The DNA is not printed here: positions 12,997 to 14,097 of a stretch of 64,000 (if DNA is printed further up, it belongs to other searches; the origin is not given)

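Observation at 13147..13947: Cdc123/D123-like ATP-grasp protein encoded as terminal cargo of the VgrG island, with no obvious cognate immunity gene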

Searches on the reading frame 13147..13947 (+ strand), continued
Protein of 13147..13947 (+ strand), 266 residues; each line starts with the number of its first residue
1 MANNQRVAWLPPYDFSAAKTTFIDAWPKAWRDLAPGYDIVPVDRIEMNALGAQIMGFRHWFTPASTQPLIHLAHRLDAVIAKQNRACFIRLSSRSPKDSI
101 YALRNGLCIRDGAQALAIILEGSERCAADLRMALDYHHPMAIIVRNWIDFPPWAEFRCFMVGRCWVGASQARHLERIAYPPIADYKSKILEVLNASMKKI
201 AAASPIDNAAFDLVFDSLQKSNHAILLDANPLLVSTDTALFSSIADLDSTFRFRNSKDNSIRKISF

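Call 68: search_dna_similar(query=window:13147-13944:+, collection=plasmids, mode=protein, max_evalue=0.001, max_rows=15)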
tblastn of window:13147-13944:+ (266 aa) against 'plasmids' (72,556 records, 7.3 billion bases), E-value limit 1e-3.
Records with a match: 8; places in all: 8; records where one place covers at least 80% of the query: 4.
Best place of each record, by identity: <60% 8.
By first word of the organism name: Sagittula 3; Methylobacter 1; Sinorhizobium 1; Tritonibacter 1; Rhodobacteraceae 1; Aneurinibacillus 1.
By predicted mobility (MOB-suite, as given by PLSDB): non-mobilizable 7; conjugative 1.
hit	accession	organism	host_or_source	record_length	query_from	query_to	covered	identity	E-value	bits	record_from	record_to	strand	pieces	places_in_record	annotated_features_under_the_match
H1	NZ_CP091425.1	Methylobacter sp. YRD-M1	isolate,wetland soil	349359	21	261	91%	33.7%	2e-29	123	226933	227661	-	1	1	hypothetical protein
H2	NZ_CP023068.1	Sinorhizobium sojae CCBAU 05684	G.max,nodule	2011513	19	254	89%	30.1%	3e-17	88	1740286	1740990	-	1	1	record has no annotation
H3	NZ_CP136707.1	Tritonibacter scottomollicae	Macrocystis pyrifera gametophyte,Whole ...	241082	23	253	87%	28.5%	5e-10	67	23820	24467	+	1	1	hypothetical protein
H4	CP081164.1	Rhodobacteraceae bacterium S2214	-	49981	16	258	91%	22.7%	2e-6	56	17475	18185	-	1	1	cell division cycle 123 family protein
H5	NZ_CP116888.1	Aneurinibacillus sp. Ricciae_BoGa-3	whole organism,Plant material,Lab grown ...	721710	85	252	63%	27.2%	2e-6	56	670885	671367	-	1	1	ATP-grasp domain-containing protein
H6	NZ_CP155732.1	Sagittula stellata E-37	Pure Culture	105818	139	253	43%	33.3%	2e-7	59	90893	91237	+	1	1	hypothetical protein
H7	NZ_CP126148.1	Sagittula sp. MA-2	Cell culture,Coastal seawater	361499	139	257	45%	28.9%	8e-6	54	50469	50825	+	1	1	hypothetical protein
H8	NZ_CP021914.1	Sagittula sp. P11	cell culture,sulfidic waters (60 m) ...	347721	144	258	43%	29.9%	2e-5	53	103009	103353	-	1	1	hypothetical protein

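Call 70: get_annotated_region(hit=H1, flank=6000)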
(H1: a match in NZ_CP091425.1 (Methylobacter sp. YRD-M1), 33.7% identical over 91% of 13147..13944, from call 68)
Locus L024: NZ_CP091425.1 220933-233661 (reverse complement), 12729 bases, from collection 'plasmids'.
description: Methylobacter sp. YRD-M1 plasmid unnamed1, complete sequence
organism: Methylobacter sp. YRD-M1 (NCBI taxid 2911520)
taxonomy: Bacteria; Pseudomonadota; Gammaproteobacteria; Methylococcales; Methylococcaceae; Methylobacter; Methylobacter sp. YRD-M1
host: -; source: isolate,wetland soil; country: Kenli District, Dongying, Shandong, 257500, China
typing (MOB-suite, as given by PLSDB): non-mobilizable
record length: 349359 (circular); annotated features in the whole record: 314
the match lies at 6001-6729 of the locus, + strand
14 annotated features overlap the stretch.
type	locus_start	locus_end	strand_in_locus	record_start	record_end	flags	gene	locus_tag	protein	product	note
CDS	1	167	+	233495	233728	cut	-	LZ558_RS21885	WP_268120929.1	hypothetical protein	-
CDS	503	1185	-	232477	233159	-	-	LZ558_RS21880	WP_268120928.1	IS1 family transposase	-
CDS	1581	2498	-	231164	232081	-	-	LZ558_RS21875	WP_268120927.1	nucleotidyl transferase AbiEii/AbiGii toxin family protein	-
CDS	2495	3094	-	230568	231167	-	-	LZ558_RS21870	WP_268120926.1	AbiEi antitoxin N-terminal domain-containing protein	-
CDS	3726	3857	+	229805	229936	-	-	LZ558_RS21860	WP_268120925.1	hypothetical protein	-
CDS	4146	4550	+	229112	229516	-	-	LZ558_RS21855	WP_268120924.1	hypothetical protein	-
CDS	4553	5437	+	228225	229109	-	-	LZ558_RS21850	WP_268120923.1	HNH endonuclease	-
CDS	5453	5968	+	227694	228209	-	-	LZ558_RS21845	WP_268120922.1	SMI1/KNR4 family protein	GO:0042546 - cell wall biogenesis [Evidence IEA]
CDS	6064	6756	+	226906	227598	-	-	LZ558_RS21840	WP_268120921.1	hypothetical protein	-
CDS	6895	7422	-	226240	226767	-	-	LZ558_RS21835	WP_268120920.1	hypothetical protein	-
CDS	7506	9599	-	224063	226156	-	-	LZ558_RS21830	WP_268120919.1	ATP-dependent DNA helicase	-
CDS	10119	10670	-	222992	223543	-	-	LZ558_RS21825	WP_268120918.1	hypothetical protein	-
CDS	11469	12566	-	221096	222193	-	-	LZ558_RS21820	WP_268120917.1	hypothetical protein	-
CDS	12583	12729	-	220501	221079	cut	cas6e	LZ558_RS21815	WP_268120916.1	type I-E CRISPR-associated protein Cas6/Cse3/CasE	GO:0043571 - maintenance of CRISPR repeat elements [Evidence IEA]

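Call 71: get_annotated_region(hit=H3, flank=5000)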
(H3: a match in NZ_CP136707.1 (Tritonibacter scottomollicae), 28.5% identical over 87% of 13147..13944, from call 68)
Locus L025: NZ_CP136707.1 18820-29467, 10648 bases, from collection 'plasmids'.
description: Tritonibacter scottomollicae strain LC.270.F.C4 plasmid unnamed4, complete sequence
organism: Tritonibacter scottomollicae (NCBI taxid 483013)
taxonomy: Bacteria; Pseudomonadota; Alphaproteobacteria; Rhodobacterales; Paracoccaceae; Tritonibacter; Tritonibacter scottomollicae
host: -; source: Macrocystis pyrifera gametophyte,Whole organism,Laboratory; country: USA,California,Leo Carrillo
typing (MOB-suite, as given by PLSDB): conjugative; relaxase MOBP,MOBP; mating-pair formation MPF_T
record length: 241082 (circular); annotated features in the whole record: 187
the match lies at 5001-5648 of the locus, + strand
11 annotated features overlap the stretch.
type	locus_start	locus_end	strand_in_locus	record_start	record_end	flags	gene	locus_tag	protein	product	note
CDS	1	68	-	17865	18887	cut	-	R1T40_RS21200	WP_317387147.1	IS110 family transposase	-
CDS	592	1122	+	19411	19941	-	-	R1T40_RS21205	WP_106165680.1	GNAT family N-acetyltransferase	-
CDS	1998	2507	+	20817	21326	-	-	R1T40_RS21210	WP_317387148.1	ClbS/DfsB family four-helix bundle protein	-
CDS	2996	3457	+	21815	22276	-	-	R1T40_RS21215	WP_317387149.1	hypothetical protein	-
CDS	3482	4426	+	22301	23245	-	-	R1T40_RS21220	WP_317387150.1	HNH endonuclease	-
CDS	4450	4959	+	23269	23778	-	-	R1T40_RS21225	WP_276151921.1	SMI1/KNR4 family protein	-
CDS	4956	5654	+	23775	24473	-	-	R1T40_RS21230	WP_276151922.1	hypothetical protein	-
CDS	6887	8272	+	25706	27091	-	-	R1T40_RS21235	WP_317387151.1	IS1182 family transposase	-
CDS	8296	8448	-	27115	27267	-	-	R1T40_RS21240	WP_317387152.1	hypothetical protein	-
CDS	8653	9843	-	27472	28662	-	hmpA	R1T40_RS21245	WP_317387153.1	NO-inducible flavohemoprotein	GO:0051409 - response to nitrosative stress [Evidence IEA]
CDS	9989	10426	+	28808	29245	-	-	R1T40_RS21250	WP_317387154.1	Rrf2 family transcriptional regulator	-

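Call 72: get_annotated_region(hit=H4, flank=5000)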
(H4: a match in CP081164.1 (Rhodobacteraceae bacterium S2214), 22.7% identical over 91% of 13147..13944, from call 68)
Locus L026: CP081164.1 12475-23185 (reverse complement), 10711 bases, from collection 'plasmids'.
description: Rhodobacteraceae bacterium S2214 plasmid unnamed3, complete sequence
organism: Rhodobacteraceae bacterium S2214 (NCBI taxid 2867019)
taxonomy: Bacteria; Pseudomonadota; Alphaproteobacteria; Rhodobacterales; Paracoccaceae; ; Rhodobacteraceae bacterium S2214
host: -; source: -; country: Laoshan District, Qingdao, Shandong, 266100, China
typing (MOB-suite, as given by PLSDB): non-mobilizable
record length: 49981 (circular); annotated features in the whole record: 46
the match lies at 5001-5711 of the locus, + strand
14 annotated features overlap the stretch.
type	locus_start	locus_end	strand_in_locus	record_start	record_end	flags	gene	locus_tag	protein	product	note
CDS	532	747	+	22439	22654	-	-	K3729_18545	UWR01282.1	helix-turn-helix domain-containing protein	-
CDS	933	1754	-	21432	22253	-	-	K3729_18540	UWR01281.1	LysM peptidoglycan-binding domain-containing protein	-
CDS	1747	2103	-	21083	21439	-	-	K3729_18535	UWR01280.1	hypothetical protein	-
CDS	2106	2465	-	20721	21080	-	-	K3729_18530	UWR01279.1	hypothetical protein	-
CDS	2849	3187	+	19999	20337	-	-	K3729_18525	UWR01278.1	phage late control D family protein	-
CDS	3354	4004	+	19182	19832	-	-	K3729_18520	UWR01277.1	hypothetical protein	-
CDS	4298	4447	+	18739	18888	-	-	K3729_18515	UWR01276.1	HNH endonuclease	-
CDS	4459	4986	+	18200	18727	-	-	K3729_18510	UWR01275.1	SMI1/KNR4 family protein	-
CDS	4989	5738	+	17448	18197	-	-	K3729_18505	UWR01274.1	cell division cycle 123 family protein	-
CDS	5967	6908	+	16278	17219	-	-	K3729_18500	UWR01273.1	hypothetical protein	-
CDS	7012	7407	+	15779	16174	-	-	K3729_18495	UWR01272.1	hypothetical protein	-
CDS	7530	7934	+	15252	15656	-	-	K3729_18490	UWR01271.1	hypothetical protein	-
CDS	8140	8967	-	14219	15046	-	-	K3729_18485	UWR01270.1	terminase small subunit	-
CDS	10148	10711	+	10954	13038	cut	vgrG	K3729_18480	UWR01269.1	type VI secretion system tip protein VgrG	-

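Call 73: search_protein_families(library=padloc, proteins=[window:13147-13944:+], max_evalue=0.01)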
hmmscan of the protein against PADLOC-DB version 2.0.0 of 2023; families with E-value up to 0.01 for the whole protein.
window:13147-13944:+ (266 aa): 0 families

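Call 75: search_solved_structures(query=A1, max_evalue=0.01, show_alignments=2)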
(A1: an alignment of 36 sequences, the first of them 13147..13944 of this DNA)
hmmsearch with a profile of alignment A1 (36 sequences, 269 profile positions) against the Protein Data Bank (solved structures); distinct sequences matched with E-value up to 0.01: 4.
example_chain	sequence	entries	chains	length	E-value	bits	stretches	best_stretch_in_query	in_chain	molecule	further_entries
8phd_A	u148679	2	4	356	5.6e-15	58.5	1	66-245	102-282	Cell division cycle protein 123 homolog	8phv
4zgp_A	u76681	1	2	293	9e-15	57.8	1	72-245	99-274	Cell division cycle protein 123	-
4zgn_A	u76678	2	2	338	1.2e-14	57.4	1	72-245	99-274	Cell division cycle protein 123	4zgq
4zgo_A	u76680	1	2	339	1.3e-14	57.4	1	72-245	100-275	Cell division cycle protein 123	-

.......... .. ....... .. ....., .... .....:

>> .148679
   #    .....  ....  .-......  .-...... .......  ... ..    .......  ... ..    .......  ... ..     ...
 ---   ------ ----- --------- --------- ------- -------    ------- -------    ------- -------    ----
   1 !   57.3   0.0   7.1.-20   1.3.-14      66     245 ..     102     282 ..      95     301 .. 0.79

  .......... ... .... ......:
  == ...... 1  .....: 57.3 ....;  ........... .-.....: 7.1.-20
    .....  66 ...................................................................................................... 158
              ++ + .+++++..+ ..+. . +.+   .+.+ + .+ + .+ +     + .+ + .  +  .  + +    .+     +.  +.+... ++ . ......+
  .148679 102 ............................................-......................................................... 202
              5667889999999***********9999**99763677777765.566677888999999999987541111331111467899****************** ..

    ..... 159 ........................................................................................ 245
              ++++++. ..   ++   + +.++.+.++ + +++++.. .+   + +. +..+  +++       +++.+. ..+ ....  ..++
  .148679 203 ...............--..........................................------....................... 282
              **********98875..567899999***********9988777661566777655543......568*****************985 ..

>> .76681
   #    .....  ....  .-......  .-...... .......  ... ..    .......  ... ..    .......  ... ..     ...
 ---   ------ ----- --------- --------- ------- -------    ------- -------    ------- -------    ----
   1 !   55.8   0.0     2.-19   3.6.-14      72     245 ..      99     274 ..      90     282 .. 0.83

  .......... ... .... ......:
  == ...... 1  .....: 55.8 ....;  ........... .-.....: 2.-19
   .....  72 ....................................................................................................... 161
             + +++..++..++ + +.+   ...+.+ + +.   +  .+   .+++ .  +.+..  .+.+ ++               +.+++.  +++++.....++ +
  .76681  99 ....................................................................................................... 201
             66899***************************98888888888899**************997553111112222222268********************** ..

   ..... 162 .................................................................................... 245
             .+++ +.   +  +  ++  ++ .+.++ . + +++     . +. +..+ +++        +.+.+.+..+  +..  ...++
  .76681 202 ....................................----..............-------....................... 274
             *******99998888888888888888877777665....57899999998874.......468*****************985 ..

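Call 76: get_annotated_region(hit=H2, flank=6000)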
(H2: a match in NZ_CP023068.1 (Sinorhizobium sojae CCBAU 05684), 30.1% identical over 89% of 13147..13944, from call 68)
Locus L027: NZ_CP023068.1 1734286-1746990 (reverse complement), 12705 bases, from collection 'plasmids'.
description: Sinorhizobium sojae CCBAU 05684 plasmid pSJ05684b, complete sequence
organism: Sinorhizobium sojae CCBAU 05684 (NCBI taxid 716928)
taxonomy: Bacteria; Pseudomonadota; Alphaproteobacteria; Hyphomicrobiales; Rhizobiaceae; Sinorhizobium; Sinorhizobium sojae; Sinorhizobium sojae CCBAU 05684
host: -; source: G.max,nodule; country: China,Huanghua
typing (MOB-suite, as given by PLSDB): non-mobilizable
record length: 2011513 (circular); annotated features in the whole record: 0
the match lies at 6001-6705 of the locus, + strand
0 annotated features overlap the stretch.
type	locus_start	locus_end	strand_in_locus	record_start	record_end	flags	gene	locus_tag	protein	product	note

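Call 77: get_annotated_region(hit=H6, flank=6000)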
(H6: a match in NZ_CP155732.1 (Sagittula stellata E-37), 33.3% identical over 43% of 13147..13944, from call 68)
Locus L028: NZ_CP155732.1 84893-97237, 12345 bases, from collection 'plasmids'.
description: Sagittula stellata E-37 plasmid unnamed3, complete sequence
organism: Sagittula stellata E-37 (NCBI taxid 388399)
taxonomy: Bacteria; Pseudomonadota; Alphaproteobacteria; Rhodobacterales; Roseobacteraceae; Sagittula; Sagittula stellata; Sagittula stellata E-37
host: -; source: Pure Culture; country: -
typing (MOB-suite, as given by PLSDB): non-mobilizable
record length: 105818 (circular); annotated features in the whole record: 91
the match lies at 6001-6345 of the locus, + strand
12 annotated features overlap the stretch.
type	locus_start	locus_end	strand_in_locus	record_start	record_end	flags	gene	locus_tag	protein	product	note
CDS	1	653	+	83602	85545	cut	-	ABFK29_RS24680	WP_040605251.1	cache domain-containing protein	-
CDS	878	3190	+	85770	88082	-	tssI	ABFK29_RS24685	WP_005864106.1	type VI secretion system tip protein TssI/VgrG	GO:0033103 - protein secretion by the type VI secretion system [Evidence IEA]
CDS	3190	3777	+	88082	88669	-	-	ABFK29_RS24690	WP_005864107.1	DUF4123 domain-containing protein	-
CDS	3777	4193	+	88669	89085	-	-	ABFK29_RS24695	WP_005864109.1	hypothetical protein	-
CDS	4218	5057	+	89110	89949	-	-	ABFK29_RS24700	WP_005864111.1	HNH endonuclease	-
CDS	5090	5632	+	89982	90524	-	-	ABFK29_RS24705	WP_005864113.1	SMI1/KNR4 family protein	GO:0042546 - cell wall biogenesis [Evidence IEA]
CDS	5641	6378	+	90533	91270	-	-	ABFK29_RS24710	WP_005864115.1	hypothetical protein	-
CDS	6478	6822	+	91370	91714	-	-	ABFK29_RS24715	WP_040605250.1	PAAR domain-containing protein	-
CDS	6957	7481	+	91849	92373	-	-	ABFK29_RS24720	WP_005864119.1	invasion associated locus B family protein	-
CDS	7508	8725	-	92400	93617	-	repC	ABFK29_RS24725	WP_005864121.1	plasmid replication protein RepC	-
CDS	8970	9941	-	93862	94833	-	repB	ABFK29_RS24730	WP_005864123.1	plasmid partitioning protein RepB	-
CDS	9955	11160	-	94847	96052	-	repA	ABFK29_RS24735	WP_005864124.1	plasmid partitioning protein RepA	-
